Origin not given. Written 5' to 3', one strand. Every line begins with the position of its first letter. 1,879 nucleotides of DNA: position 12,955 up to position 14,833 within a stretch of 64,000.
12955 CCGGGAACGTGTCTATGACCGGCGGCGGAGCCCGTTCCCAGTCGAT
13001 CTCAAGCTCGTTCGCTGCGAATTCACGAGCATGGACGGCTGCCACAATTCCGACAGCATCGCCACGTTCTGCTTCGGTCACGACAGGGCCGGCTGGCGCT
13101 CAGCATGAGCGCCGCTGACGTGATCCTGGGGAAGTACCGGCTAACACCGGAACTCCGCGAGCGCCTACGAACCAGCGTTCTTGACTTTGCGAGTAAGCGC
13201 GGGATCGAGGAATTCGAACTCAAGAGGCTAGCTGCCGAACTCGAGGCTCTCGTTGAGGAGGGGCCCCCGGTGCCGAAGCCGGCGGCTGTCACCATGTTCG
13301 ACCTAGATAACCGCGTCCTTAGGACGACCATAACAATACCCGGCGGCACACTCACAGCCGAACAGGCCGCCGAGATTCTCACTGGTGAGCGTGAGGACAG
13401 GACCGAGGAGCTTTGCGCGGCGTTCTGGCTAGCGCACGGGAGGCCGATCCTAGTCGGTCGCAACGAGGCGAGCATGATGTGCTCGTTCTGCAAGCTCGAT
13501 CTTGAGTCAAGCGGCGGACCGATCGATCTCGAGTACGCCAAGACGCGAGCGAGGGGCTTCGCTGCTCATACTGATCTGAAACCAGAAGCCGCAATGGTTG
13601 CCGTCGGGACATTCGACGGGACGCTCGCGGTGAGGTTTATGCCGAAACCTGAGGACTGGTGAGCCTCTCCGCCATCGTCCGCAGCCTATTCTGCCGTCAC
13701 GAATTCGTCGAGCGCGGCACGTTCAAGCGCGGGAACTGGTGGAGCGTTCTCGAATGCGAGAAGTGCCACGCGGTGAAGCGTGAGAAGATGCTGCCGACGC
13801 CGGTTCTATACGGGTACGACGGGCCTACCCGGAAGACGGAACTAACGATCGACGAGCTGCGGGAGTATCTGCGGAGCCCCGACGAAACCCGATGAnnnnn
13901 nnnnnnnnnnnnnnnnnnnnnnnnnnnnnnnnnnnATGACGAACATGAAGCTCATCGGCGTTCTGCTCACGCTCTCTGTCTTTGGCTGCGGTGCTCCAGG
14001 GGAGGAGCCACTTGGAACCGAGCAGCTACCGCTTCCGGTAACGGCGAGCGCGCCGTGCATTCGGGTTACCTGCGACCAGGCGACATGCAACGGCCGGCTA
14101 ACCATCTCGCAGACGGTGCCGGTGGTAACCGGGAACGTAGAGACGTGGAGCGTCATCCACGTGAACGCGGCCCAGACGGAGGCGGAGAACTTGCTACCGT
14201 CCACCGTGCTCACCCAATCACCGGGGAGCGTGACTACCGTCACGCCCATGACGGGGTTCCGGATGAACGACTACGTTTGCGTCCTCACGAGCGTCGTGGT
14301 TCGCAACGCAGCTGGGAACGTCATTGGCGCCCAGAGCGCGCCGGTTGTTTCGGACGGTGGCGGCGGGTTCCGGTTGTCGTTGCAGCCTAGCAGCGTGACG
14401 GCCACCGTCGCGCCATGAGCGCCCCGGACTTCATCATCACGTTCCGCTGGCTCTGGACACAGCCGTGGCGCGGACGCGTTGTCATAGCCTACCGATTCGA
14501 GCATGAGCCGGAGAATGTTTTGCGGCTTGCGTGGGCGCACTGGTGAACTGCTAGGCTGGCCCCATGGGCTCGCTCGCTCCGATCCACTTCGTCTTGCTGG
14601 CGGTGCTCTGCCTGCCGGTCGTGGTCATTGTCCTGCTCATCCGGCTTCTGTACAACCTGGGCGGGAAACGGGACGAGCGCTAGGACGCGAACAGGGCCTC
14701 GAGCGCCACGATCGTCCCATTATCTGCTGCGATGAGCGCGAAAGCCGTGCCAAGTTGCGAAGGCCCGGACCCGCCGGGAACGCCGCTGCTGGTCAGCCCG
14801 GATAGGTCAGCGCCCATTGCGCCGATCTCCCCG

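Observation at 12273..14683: Opposite-strand moron block inside the baseplate/tail operon encoding a His-rich lipoprotein and other exported proteins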

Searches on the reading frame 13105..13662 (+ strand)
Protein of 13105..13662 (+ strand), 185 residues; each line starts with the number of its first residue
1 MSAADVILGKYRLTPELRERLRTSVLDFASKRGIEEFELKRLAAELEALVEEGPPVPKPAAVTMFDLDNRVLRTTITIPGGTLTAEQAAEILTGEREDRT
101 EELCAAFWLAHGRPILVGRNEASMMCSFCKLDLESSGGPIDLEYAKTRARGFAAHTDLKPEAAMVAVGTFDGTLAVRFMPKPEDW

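Call 5: search_protein_families(library=pfam, proteins=[window:13105-13662:+], max_evalue=1)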
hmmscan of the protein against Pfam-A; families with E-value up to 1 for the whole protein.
window:13105-13662:+ (185 aa): 0 families

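Call 6: search_protein_families(library=phrogs, proteins=[window:13105-13662:+], max_evalue=1)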
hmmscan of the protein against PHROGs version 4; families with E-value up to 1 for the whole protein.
window:13105-13662:+ (185 aa): 0 families

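Call 12: find_encoding_contigs(protein=window:13105-13662:+, flank=10000, max_places=6)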
Protein window:13105-13662:+ (185 aa): 1 contig read that carries it; 1 place shown.
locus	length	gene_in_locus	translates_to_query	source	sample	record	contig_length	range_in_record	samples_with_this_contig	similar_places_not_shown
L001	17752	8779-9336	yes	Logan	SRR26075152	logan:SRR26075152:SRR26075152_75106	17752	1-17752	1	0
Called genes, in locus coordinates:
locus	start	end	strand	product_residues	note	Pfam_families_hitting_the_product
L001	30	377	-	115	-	PF05118:Asp_Arg_Hydrox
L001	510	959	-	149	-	-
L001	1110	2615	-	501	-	-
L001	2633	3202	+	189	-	PF13392:HNH_3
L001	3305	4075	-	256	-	-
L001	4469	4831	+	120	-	-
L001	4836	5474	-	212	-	-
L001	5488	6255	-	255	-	PF09684:Tail_P2_I (weak)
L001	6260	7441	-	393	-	-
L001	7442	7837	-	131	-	PF10934:Sheath_initiator (weak)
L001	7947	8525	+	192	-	-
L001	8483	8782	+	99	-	-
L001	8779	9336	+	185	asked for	-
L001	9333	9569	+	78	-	-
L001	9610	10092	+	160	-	-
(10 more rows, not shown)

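Call 16: find_homologous_proteins(query=window:13105-13662:+, max_evalue=0.01)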
Query window:13105-13662:+ (185 aa): 1 proteins with E <= 0.01 among 610 candidates.
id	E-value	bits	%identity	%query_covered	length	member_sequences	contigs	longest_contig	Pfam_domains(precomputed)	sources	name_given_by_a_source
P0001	1.4e-116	405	100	100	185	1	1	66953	-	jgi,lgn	jgi:hypothetical protein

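Call 48: search_protein_families(library=ncbifam, proteins=[window:13105-13662:+], max_evalue=1)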
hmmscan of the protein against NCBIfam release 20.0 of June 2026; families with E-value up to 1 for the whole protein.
window:13105-13662:+ (185 aa): 0 families

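Call 49: search_protein_families(library=padloc, proteins=[window:13105-13662:+], max_evalue=1)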
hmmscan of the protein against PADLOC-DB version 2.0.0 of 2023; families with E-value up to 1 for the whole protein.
window:13105-13662:+ (185 aa): 0 families

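Call 83: search_solved_structures(query=window:13105-13662:+, max_evalue=1)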
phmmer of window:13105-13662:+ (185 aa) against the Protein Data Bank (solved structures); distinct sequences matched with E-value up to 1: 0.

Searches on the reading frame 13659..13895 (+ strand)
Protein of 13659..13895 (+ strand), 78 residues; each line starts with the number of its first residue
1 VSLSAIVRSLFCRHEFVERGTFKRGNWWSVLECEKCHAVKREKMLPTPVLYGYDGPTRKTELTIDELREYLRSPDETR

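Call 5: search_protein_families(library=pfam, proteins=[window:13659-13895:+], max_evalue=1)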
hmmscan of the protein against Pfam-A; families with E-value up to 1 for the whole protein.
window:13659-13895:+ (78 aa): 0 families

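Call 6: search_protein_families(library=phrogs, proteins=[window:13659-13895:+], max_evalue=1)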
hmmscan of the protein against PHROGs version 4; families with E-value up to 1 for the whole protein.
window:13659-13895:+ (78 aa): 4 families
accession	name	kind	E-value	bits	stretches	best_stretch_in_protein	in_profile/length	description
phrog_4188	-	unknown function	0.0014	19.4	1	4-41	10-47/50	-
phrog_7696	-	unknown function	0.012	16.5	1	4-46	21-61/78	-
phrog_6295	-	unknown function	0.036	14.9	1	18-69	11-57/76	-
phrog_24253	-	other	0.12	13.6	1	6-43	27-68/85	zinc-finger domain protein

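Call 48: search_protein_families(library=ncbifam, proteins=[window:13659-13895:+], max_evalue=1)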
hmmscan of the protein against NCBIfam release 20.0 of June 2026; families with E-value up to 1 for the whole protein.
window:13659-13895:+ (78 aa): 1 family
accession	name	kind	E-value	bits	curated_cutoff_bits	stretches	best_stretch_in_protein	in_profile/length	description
NF033456.1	RiPP_CCRG-2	domain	0.34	10.9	24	1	60-67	4-11/18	CCRG-2 family RiPP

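Call 49: search_protein_families(library=padloc, proteins=[window:13659-13895:+], max_evalue=1)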
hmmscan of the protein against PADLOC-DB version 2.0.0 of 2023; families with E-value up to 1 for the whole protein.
window:13659-13895:+ (78 aa): 0 families

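Call 86: search_dna_similar(query=window:13659-13895:+, collection=phages, mode=protein, max_evalue=1, max_rows=15)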
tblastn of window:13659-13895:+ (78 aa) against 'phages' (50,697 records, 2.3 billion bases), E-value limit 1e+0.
No match.

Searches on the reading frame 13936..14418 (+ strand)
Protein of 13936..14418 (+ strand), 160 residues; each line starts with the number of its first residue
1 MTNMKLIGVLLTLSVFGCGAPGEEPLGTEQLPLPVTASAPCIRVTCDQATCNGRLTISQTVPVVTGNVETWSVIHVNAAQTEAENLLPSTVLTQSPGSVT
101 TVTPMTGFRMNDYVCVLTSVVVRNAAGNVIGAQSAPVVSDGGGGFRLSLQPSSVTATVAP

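Call 5: search_protein_families(library=pfam, proteins=[window:13936-14418:+], max_evalue=1)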
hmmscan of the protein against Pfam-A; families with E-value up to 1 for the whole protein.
window:13936-14418:+ (160 aa): 1 family
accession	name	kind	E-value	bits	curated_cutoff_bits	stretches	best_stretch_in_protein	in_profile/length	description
PF17936.7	Big_6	-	0.12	13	27.6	0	118-156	25-59/83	Bacterial Ig domain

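Call 6: search_protein_families(library=phrogs, proteins=[window:13936-14418:+], max_evalue=1)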
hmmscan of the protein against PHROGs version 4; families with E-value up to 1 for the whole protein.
window:13936-14418:+ (160 aa): 1 family
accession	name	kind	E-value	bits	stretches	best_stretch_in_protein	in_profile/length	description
phrog_5385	-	moron, auxiliary metabolic gene and host takeover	0.1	12.7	1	41-79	108-146/328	phosphate transporter subunit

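Call 18: find_homologous_proteins(query=window:13936-14418:+, max_evalue=0.01)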
Query window:13936-14418:+ (160 aa): 4 proteins with E <= 0.01 among 137 candidates.
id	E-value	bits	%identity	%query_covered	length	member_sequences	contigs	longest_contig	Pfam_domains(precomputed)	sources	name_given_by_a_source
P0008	4.0e-96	337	100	100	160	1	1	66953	-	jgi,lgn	jgi:hypothetical protein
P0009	1.3e-40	157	61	91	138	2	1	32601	-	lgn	-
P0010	4.1e-40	155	57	98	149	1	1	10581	-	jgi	jgi:hypothetical protein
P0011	5.4e-39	152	56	95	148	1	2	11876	-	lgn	-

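Call 20: find_encoding_contigs(protein=P0009, flank=10000, max_places=3)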
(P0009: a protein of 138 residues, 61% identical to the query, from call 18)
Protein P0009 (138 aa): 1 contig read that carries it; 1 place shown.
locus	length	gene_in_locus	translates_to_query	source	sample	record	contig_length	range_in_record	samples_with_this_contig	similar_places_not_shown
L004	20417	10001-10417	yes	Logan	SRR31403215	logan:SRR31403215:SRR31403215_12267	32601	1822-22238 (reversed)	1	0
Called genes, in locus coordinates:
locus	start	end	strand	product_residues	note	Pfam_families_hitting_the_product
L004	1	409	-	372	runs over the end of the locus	-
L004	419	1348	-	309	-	-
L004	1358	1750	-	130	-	-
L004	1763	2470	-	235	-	-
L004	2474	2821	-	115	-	-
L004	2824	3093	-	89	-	-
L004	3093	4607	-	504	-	-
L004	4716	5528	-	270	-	-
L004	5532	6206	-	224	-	-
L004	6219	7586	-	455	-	-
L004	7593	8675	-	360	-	-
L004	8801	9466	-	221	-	PF01844:HNH, PF14279:HNH_5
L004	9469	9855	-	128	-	PF10934:Sheath_initiator (weak)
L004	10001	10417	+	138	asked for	-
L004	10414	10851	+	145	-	-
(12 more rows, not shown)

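Call 21: find_encoding_contigs(protein=P0010, flank=10000, max_places=3)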
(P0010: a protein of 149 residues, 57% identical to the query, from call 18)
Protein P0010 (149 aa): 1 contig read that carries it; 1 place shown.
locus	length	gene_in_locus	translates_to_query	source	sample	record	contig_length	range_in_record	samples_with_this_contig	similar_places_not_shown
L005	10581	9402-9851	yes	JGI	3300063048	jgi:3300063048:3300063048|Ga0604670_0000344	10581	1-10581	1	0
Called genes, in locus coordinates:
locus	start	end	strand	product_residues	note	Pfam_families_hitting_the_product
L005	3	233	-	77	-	?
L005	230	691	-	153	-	-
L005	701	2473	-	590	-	-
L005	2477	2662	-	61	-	-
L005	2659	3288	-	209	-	PF13472:Lipase_GDSL_2 (weak)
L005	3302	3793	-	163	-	-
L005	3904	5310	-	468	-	-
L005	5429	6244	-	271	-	-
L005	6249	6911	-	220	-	-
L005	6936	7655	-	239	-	-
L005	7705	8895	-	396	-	-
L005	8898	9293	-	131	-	-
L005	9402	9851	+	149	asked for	-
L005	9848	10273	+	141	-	-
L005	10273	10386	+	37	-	-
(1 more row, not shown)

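Call 31: find_related_loci(query=A1, collection=genome_contigs, flank=10000)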
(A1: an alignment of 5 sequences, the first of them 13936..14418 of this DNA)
Query A1 (160 aa) in genome_contigs; peptide patterns used: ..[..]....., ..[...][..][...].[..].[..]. (x = any residue, [..] = any of these).
223 stretches matched a pattern, but none encodes a relative of the query by tblastn (E <= 1e-3).

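Call 32: find_related_loci(query=A1, collection=viral_contigs, flank=10000)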
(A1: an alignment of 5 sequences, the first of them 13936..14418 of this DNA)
Query A1 (160 aa) in viral_contigs; peptide patterns used: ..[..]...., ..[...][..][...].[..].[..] (x = any residue, [..] = any of these).
60 stretches matched a pattern, but none encodes a relative of the query by tblastn (E <= 1e-3).

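Call 34: find_related_loci(query=A1, collection=metagenome_contigs, flank=10000)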
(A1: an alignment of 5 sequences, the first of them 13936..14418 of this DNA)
Query A1 (160 aa) in metagenome_contigs; peptide patterns used: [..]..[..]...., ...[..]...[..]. (x = any residue, [..] = any of these).
409 stretches matched a pattern; 1 encode a relative of the query (tblastn E <= 1e-3); 1 distinct loci.
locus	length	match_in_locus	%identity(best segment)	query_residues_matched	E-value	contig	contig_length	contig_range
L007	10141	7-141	80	116-160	2e-18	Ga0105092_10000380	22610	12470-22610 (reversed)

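Call 44: predict_structure(alignment_id=A3)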
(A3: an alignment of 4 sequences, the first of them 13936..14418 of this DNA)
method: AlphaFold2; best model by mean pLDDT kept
length: 160 residues; sequences in the alignment: 4
mean_pLDDT: 55.0   pTM: 0.45
mean pLDDT of the five models: 55.0, 51.4, 50.0, 49.1, 48.0
residues with pLDDT >= 90: 0; 70-90: 39; 50-70: 53; < 50: 68
segments of 3 or more residues with pLDDT < 50: 1-36, 79-88, 136-143, 151-160
pLDDT, mean of each block of 10 residues (from residue 1): 37 35 34 48 71 70 67 61 43 59 71 72 74 51 49 40
secondary structure, 60 per line:
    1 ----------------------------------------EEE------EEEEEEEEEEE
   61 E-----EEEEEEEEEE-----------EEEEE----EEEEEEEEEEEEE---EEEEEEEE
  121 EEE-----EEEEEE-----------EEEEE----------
elements in order: E41-43 E50-61 E67-76 E88-92 E97-109 E113-123 E129-134 E146-150

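Call 48: search_protein_families(library=ncbifam, proteins=[window:13936-14418:+], max_evalue=1)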
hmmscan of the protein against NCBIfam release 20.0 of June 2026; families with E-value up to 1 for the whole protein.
window:13936-14418:+ (160 aa): 0 families

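Call 49: search_protein_families(library=padloc, proteins=[window:13936-14418:+], max_evalue=1)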
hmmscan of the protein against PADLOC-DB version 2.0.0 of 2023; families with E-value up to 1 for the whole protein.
window:13936-14418:+ (160 aa): 0 families

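Call 50: search_protein_representatives(alignment_id=A3)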
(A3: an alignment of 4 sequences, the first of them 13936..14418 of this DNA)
Query: 4 sequences, 149 profile positions. Proteins with E-value up to 0.001 (for the whole library): 4; up to 1e-10: 3; up to 1e-30: 3. The best 4 are listed.
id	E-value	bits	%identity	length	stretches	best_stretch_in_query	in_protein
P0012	6.3e-61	220.9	-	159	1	6-149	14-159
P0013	4.4e-51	188.9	-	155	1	1-149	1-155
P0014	2.2e-33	131.5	-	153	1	1-100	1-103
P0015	8.7e-04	35.4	-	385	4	98-137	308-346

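Call 84: search_solved_structures(query=A1, max_evalue=1)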
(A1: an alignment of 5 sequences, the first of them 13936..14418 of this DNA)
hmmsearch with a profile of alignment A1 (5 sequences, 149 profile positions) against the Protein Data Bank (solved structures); distinct sequences matched with E-value up to 1: 0.

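Call 87: search_dna_similar(query=window:13936-14418:+, collection=phages, mode=protein, max_evalue=1, max_rows=10)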
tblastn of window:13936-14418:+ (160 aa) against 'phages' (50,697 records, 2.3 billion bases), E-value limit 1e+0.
No match.

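Call 98: fold_search(model_id=the predicted structure, library=viral)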
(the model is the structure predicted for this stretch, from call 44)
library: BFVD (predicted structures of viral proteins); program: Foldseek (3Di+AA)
matches with E <= 10: 1388; with E <= 0.001: 0
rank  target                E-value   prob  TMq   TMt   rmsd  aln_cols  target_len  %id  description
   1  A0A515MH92            9.8e-03  0.92  0.32  0.30  21.5       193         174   10  Uncharacterized protein [Rhodococcus phage Sleepyhead]
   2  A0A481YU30            1.5e-02  0.97  0.36  0.21   7.8       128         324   12  Uncharacterized protein [Marseillevirus LCMAC101]
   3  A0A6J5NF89            2.0e-02  0.47  0.25  0.18  22.6       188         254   13  Uncharacterized protein [uncultured Caudovirales phage]
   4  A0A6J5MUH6            2.3e-02  0.99  0.36  0.13   5.5       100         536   14  Uncharacterized protein [uncultured Caudovirales phage]
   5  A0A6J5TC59            2.7e-02  0.69  0.29  0.25   8.3       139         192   16  Uncharacterized protein [uncultured Caudovirales phage]
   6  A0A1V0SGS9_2          3.1e-02  0.51  0.25  0.07  21.8       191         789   12  Collagen triple helix repeat containing protein [Hokovirus HKV1]
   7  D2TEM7                3.1e-02  0.44  0.24  0.06  21.4       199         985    8  (no name in the UniProt tables at hand)
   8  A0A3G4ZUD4            3.2e-02  0.84  0.32  0.08  22.9       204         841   10  Collagen-like protein [Edafosvirus sp.]
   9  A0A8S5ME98            3.2e-02  0.80  0.34  0.08  20.3       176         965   10  F5/8 type C domain [Siphoviridae sp. ctYh54]
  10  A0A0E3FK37            3.6e-02  0.41  0.24  0.24  21.2       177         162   11  Exosporium leader peptide [Synechococcus phage ACG-2014j]
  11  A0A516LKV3            3.8e-02  0.94  0.40  0.14  10.5       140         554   11  (no name in the UniProt tables at hand)
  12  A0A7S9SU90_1          3.8e-02  0.66  0.31  0.05  28.0       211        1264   11  Uncharacterized protein [Virus NIOZ-UU157]
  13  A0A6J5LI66            4.0e-02  0.80  0.31  0.25  11.0       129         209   17  C1q domain containing protein [uncultured Caudovirales phage]
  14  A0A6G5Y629            4.0e-02  0.11  0.12  0.08  20.6       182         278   15  (no name in the UniProt tables at hand)
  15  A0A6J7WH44            4.5e-02  0.89  0.36  0.20   9.8       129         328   12  Uncharacterized protein [uncultured Caudovirales phage]
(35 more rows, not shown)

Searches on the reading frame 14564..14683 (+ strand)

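Call 5: search_protein_families(library=pfam, proteins=[window:14564-14683:+], max_evalue=1)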
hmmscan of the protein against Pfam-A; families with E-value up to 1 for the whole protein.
window:14564-14683:+ (39 aa): 2 families
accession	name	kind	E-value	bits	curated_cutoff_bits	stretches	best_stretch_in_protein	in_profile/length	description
PF15706.10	TMEM132_C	-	0.17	12.1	27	1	9-24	36-51/87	TMEM132 C-terminal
PF06900.16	DUF1270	-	0.23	12.3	27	1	11-30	9-27/53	Protein of unknown function (DUF1270)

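Call 6: search_protein_families(library=phrogs, proteins=[window:14564-14683:+], max_evalue=1)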
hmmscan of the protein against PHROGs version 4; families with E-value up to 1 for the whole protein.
window:14564-14683:+ (39 aa): 0 families

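Call 48: search_protein_families(library=ncbifam, proteins=[window:14564-14683:+], max_evalue=1)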
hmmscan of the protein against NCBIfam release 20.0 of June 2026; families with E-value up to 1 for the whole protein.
window:14564-14683:+ (39 aa): 1 family
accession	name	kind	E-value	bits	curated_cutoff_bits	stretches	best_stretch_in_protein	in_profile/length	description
NF008830.0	PRK11877.1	equivalog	0.82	9.5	50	1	6-27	11-32/38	photosystem I reaction center subunit VIII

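Call 49: search_protein_families(library=padloc, proteins=[window:14564-14683:+], max_evalue=1)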
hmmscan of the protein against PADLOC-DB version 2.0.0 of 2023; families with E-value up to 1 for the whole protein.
window:14564-14683:+ (39 aa): 0 families
